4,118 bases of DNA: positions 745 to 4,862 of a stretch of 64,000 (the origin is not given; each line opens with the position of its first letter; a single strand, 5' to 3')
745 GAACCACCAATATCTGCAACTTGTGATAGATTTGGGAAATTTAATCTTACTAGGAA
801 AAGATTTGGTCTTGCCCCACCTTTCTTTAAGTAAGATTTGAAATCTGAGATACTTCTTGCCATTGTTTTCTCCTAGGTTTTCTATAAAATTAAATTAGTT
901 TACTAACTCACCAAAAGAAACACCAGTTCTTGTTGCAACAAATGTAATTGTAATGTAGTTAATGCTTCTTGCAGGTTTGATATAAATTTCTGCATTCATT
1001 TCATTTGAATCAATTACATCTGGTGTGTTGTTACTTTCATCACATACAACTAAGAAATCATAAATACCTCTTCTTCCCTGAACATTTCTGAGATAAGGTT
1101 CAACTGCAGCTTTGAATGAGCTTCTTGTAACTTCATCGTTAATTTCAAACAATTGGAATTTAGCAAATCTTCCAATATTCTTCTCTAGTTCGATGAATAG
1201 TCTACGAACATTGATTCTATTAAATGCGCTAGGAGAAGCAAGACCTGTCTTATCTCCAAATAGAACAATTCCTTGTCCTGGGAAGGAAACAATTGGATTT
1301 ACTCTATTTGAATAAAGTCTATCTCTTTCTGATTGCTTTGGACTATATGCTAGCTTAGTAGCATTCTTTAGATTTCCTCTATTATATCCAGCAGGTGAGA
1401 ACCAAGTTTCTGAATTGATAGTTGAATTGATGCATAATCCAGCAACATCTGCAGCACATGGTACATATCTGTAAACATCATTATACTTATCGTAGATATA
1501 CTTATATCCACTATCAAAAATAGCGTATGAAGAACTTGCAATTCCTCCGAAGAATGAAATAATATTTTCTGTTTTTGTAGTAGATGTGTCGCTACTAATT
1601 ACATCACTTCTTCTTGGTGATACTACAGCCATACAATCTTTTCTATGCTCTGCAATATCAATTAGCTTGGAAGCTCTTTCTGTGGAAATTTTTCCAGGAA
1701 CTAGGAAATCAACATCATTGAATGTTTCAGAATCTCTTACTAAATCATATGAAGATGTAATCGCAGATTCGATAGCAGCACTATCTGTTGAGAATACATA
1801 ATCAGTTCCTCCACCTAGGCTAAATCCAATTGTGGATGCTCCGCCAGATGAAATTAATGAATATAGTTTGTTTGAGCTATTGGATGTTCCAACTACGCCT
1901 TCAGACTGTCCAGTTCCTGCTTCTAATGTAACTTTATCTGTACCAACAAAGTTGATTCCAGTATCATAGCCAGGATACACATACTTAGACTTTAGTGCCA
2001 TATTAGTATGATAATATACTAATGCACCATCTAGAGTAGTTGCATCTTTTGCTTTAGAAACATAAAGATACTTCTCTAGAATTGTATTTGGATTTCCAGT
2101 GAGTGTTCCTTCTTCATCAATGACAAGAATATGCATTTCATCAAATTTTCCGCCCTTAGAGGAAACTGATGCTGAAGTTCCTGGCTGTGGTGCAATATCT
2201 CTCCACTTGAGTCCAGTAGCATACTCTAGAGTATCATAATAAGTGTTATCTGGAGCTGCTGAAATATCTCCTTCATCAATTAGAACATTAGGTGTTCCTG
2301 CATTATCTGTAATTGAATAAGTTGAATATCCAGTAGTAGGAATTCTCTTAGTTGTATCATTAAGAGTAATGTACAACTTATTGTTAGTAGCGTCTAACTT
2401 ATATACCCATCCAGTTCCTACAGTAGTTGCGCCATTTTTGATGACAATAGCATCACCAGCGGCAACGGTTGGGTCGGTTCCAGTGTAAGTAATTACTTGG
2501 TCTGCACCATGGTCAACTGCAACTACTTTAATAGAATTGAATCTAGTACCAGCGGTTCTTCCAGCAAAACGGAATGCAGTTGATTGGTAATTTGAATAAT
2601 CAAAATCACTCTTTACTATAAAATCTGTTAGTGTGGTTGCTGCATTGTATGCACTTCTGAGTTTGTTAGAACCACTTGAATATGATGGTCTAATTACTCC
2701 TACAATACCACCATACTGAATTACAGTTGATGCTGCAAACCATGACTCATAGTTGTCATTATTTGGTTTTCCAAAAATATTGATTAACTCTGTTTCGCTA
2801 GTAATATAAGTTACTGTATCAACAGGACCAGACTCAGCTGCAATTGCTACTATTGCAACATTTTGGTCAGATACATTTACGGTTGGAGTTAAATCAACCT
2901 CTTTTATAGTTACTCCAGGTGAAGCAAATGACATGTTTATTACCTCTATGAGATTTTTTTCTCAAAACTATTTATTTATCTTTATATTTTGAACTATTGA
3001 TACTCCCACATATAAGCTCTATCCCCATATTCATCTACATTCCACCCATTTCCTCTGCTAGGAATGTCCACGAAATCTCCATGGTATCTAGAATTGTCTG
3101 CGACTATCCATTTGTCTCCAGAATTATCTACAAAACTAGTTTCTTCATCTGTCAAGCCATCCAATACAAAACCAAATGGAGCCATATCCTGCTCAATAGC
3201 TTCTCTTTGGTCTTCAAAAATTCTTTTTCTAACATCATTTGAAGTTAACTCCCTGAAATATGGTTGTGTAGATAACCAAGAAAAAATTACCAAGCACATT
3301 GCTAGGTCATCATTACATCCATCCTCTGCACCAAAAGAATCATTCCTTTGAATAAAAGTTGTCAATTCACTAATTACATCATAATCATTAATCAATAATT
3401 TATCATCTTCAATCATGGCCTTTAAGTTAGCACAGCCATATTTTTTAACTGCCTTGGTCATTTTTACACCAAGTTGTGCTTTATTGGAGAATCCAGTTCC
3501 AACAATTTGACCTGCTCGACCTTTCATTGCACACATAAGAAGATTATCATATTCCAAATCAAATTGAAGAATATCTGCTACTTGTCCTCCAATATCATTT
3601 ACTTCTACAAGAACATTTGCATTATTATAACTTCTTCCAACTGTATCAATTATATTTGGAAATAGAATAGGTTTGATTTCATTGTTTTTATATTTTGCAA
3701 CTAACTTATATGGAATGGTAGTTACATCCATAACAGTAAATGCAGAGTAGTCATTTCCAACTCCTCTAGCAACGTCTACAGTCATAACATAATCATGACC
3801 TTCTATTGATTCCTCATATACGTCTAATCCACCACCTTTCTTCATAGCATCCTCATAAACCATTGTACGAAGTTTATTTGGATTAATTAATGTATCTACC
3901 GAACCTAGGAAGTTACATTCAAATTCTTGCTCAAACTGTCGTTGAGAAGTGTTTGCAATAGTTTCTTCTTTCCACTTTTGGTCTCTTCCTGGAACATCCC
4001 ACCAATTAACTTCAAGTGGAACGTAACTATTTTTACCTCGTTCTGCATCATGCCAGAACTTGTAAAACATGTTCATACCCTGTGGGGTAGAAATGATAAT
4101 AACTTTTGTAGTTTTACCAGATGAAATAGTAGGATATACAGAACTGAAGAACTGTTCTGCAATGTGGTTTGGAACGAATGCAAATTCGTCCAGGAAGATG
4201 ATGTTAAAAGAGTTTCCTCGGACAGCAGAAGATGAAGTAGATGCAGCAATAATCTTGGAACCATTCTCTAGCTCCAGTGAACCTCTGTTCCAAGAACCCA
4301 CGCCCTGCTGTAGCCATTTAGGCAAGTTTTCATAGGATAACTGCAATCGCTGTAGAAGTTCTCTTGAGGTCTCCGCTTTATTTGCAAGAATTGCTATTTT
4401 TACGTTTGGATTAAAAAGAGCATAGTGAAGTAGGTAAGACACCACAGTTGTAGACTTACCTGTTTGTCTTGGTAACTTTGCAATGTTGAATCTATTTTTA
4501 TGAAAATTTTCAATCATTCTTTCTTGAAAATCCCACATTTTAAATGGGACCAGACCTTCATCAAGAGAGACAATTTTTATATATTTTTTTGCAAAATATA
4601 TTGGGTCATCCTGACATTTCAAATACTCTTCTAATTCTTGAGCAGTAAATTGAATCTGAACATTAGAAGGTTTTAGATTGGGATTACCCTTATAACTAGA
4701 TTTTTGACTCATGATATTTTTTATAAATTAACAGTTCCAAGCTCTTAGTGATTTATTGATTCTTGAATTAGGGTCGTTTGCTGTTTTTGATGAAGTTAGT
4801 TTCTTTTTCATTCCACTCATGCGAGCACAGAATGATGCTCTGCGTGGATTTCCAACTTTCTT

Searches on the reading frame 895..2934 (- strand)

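Call 11: search_protein_families(library=phrogs, proteins=[window:895-2934:-], max_evalue=0.001)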
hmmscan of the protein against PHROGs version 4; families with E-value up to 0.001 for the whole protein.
window:895-2934:- (679 aa): 6 families
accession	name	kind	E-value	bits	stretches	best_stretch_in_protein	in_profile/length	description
phrog_23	-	tail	1.3e-123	414.4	1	1-676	21-471/496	tail sheath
phrog_10581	-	tail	1.5e-47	163.5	1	506-665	738-907/915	tail sheath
phrog_17610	-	tail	3.7e-21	75.7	1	481-671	913-1110/1135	tail sheath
phrog_34521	-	tail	1.8e-12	47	1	491-657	771-940/962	tail sheath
phrog_38392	-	tail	1.2e-07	32.2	1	2-82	4-84/329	tail sheath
phrog_20545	-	tail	3.6e-07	30.4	1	4-84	22-102/538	tail sheath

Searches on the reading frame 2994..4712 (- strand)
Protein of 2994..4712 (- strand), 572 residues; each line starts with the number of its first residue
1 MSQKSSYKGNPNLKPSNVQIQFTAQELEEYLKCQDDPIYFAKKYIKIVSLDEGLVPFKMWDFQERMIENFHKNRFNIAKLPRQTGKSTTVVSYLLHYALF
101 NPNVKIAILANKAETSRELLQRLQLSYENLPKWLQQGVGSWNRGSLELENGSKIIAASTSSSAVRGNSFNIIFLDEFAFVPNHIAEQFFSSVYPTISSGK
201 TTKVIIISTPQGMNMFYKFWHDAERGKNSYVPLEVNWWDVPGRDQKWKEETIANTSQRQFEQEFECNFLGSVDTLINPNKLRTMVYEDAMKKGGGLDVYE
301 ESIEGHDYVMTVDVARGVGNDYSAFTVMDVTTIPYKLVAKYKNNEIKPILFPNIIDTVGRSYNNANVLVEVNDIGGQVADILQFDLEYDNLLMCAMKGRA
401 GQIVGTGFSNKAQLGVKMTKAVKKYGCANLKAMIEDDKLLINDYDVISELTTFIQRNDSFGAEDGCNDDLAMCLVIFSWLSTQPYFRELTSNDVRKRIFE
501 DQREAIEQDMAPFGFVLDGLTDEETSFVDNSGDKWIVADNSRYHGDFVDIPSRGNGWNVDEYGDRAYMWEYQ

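Call 11: search_protein_families(library=phrogs, proteins=[window:2994-4712:-], max_evalue=0.001)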
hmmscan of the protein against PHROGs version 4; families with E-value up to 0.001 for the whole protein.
window:2994-4712:- (572 aa): 11 families
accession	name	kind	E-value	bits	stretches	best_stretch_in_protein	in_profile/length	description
phrog_2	-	head and packaging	2.8e-73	249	1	39-534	256-632/807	terminase large subunit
phrog_5989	-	head and packaging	7.7e-67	226.9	1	3-267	87-333/347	terminase large subunit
phrog_36964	-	head and packaging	2.9e-48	165.6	2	86-475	434-848/890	terminase large subunit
phrog_7579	-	head and packaging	1.6e-16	61.2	1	75-287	19-232/239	terminase large subunit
phrog_38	-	head and packaging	2.2e-16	60.7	1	27-489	264-711/760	terminase large subunit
phrog_24361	-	head and packaging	1.9e-12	48.3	1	344-477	6-134/162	terminase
phrog_26724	-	unknown function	4.7e-09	37.1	1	45-177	21-149/192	-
phrog_675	-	head and packaging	1.4e-07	31.2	1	35-216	22-197/576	terminase large subunit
phrog_9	-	head and packaging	2.8e-07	30.8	1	38-210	189-359/812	terminase large subunit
phrog_5909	-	head and packaging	8.1e-05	22.9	0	204-331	3-129/285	terminase large subunit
phrog_38407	-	unknown function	0.00018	21.6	1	298-478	172-345/370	-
